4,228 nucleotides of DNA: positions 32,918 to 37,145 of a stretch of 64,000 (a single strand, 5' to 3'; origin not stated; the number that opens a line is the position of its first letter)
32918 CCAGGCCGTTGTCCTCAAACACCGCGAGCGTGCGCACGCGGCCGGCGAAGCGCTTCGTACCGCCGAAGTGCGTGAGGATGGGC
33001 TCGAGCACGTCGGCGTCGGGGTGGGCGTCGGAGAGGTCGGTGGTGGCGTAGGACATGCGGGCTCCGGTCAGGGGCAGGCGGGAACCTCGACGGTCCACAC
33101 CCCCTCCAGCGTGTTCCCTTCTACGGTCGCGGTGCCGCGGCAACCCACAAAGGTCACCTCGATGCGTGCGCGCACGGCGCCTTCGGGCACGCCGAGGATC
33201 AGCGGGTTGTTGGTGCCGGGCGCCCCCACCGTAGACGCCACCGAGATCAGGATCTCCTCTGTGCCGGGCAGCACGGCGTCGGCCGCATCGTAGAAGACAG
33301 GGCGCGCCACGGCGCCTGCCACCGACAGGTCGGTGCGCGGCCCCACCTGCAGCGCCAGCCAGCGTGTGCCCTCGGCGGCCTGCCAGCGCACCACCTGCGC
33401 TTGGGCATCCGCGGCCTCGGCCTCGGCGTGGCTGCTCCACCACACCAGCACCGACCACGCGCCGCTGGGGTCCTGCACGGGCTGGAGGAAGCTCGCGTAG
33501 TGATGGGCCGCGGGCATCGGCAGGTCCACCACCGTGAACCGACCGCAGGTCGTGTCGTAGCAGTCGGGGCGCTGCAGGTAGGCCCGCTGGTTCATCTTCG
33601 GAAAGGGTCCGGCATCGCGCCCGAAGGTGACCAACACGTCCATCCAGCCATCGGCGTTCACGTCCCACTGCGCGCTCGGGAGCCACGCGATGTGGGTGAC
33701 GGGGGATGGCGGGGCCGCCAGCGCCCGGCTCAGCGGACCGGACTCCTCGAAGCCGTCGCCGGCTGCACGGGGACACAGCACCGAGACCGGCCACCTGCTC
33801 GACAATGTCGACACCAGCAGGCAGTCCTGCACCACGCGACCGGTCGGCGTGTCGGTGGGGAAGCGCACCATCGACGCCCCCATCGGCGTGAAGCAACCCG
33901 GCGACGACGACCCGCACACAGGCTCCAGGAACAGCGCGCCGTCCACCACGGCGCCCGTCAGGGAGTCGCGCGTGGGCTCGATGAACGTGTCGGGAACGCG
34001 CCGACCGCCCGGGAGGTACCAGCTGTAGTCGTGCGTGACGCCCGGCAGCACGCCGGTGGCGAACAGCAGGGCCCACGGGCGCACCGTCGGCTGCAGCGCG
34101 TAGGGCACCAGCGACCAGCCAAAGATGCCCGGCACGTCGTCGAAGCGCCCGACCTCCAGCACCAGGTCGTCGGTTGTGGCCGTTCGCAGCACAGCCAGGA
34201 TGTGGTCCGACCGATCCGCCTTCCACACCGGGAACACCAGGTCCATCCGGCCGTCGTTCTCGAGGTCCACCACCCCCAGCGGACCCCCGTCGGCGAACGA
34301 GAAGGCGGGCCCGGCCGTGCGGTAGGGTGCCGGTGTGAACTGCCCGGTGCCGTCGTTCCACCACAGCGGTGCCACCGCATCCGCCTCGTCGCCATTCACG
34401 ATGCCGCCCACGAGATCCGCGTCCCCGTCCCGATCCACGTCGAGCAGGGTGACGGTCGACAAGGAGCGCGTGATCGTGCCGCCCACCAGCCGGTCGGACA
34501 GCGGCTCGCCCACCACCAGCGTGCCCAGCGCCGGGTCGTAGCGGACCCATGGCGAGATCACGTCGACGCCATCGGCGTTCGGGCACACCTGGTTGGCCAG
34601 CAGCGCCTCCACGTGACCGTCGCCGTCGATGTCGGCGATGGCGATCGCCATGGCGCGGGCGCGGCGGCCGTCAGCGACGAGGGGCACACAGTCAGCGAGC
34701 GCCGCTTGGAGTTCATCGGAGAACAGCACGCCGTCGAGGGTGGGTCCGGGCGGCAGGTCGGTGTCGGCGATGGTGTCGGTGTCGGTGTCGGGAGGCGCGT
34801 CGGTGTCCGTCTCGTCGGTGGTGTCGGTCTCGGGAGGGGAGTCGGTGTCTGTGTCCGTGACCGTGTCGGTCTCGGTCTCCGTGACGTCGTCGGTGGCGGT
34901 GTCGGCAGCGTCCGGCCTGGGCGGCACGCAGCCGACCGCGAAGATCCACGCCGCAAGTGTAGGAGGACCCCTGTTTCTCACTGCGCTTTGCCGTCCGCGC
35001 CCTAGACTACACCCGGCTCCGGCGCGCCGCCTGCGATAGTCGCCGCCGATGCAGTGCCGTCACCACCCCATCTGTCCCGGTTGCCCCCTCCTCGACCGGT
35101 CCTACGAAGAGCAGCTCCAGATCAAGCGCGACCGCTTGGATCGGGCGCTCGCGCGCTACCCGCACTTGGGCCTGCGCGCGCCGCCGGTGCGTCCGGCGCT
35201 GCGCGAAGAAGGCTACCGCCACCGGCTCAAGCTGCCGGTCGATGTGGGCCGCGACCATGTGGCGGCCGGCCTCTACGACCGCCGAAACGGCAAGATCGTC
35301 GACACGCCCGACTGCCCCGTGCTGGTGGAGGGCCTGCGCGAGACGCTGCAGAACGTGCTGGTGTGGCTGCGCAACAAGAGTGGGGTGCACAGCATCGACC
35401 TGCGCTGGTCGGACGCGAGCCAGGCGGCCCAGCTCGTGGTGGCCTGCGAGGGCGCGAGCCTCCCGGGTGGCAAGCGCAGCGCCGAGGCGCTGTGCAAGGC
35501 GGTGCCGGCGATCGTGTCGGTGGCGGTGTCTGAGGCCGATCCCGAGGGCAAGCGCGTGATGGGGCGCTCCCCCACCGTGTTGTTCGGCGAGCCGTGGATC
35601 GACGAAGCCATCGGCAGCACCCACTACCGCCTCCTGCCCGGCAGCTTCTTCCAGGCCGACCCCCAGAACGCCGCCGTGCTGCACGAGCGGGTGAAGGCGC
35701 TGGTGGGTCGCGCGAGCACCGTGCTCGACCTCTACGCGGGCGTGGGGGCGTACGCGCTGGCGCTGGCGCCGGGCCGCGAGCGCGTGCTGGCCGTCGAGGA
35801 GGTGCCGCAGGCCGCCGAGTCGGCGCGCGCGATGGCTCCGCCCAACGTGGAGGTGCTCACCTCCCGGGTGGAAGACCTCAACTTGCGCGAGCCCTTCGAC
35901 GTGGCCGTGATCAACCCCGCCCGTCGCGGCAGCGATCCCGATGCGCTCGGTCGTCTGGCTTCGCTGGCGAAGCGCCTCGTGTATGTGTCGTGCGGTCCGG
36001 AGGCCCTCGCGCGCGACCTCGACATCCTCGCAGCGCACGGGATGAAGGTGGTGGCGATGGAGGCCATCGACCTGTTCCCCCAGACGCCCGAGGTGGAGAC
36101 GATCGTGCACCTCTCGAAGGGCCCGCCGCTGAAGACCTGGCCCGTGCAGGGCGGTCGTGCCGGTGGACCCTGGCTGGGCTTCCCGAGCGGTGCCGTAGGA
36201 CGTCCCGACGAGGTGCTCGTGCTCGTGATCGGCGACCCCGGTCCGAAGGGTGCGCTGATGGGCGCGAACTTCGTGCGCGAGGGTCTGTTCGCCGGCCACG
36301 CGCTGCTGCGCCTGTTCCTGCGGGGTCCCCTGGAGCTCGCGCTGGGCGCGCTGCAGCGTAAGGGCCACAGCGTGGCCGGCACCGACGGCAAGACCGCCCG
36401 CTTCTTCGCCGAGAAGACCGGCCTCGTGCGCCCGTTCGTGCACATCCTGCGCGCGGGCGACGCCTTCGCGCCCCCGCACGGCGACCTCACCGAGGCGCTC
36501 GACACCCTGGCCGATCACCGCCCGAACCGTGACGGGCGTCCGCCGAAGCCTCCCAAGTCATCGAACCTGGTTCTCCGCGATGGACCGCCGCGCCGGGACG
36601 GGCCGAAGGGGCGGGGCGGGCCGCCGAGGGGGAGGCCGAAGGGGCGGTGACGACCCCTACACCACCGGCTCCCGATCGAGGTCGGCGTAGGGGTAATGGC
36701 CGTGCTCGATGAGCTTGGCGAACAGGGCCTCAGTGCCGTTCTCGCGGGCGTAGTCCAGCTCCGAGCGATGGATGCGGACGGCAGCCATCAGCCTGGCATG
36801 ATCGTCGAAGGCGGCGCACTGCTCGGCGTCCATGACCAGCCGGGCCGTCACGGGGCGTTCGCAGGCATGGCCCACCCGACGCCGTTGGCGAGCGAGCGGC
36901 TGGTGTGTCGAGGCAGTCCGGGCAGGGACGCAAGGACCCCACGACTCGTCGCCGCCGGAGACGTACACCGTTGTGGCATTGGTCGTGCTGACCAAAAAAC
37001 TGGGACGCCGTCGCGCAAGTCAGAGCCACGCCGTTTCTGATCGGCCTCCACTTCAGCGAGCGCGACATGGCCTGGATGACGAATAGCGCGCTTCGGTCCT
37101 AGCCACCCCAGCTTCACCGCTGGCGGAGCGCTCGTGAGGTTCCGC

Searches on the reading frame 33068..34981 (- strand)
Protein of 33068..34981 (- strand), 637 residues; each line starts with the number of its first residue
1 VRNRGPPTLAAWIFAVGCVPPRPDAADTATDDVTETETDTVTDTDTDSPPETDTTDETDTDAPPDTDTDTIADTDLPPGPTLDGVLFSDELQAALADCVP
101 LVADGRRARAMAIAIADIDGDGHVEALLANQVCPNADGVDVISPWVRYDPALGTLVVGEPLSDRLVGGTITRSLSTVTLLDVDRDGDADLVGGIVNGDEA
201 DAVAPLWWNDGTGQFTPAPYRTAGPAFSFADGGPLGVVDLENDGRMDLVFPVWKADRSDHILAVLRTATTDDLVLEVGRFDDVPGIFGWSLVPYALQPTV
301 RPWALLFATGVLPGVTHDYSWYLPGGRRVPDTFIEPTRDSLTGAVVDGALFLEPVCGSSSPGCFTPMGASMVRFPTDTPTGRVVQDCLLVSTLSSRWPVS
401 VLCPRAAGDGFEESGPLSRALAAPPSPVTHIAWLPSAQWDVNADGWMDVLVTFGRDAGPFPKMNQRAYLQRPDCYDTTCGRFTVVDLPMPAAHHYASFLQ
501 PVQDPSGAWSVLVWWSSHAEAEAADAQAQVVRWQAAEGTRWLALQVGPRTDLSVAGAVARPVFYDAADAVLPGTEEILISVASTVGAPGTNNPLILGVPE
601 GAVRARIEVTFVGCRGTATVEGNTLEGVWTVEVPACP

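Call 112: search_protein_families(library=pfam, proteins=[window:33068-34981:-], max_evalue=0.001)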
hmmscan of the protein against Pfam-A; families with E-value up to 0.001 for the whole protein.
window:33068-34981:- (637 aa): 2 families
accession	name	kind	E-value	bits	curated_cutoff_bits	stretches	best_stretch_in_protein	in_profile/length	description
PF13517.12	FG-GAP_3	-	2.9e-13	50.6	26.9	1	181-249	1-60/61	FG-GAP-like repeat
PF01839.29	FG-GAP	-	0.00019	21.7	22.1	0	175-193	3-21/37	FG-GAP repeat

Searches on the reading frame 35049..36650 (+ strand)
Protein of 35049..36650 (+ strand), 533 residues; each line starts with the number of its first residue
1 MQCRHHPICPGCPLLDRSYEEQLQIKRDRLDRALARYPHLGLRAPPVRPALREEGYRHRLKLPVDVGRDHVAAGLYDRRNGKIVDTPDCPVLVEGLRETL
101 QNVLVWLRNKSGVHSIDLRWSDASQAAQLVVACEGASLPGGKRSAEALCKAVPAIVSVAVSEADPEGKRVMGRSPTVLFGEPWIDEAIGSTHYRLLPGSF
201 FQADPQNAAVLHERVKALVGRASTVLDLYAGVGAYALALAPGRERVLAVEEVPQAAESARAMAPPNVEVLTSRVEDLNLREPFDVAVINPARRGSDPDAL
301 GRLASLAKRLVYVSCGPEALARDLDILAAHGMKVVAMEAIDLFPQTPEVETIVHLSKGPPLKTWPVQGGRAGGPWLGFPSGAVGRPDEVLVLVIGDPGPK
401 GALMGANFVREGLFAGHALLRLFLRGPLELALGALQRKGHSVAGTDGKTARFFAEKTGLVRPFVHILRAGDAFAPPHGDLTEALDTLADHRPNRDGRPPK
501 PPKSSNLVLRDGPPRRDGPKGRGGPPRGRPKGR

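Call 112: search_protein_families(library=pfam, proteins=[window:35049-36650:+], max_evalue=0.001)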
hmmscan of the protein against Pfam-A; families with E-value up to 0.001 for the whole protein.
window:35049-36650:+ (533 aa): 3 families
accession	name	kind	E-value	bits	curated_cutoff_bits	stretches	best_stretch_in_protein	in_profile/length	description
PF05958.17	tRNA_U5-meth_tr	-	4.1e-13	49.5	23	1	191-357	170-356/357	tRNA (Uracil-5-)-methyltransferase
PF13649.12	Methyltransf_25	-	5.7e-05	24.2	27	1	225-289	1-71/97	Methyltransferase domain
PF02475.24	TRM5-TYW2_MTfase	-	9.5e-05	22.8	28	1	213-257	28-74/164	TRM5/TYW2 methyltransferase domain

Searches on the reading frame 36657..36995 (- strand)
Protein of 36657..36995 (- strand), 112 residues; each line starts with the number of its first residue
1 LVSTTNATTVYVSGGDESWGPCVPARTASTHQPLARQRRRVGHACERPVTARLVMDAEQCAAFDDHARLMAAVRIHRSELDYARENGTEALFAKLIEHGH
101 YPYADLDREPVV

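Call 112: search_protein_families(library=pfam, proteins=[window:36657-36995:-], max_evalue=0.001)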
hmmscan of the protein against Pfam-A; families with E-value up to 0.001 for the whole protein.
window:36657-36995:- (112 aa): 1 family
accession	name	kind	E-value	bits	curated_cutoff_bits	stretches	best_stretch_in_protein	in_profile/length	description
PF05076.18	SUFU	-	0.00015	22.2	25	1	60-109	122-172/172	Suppressor of fused protein (SUFU)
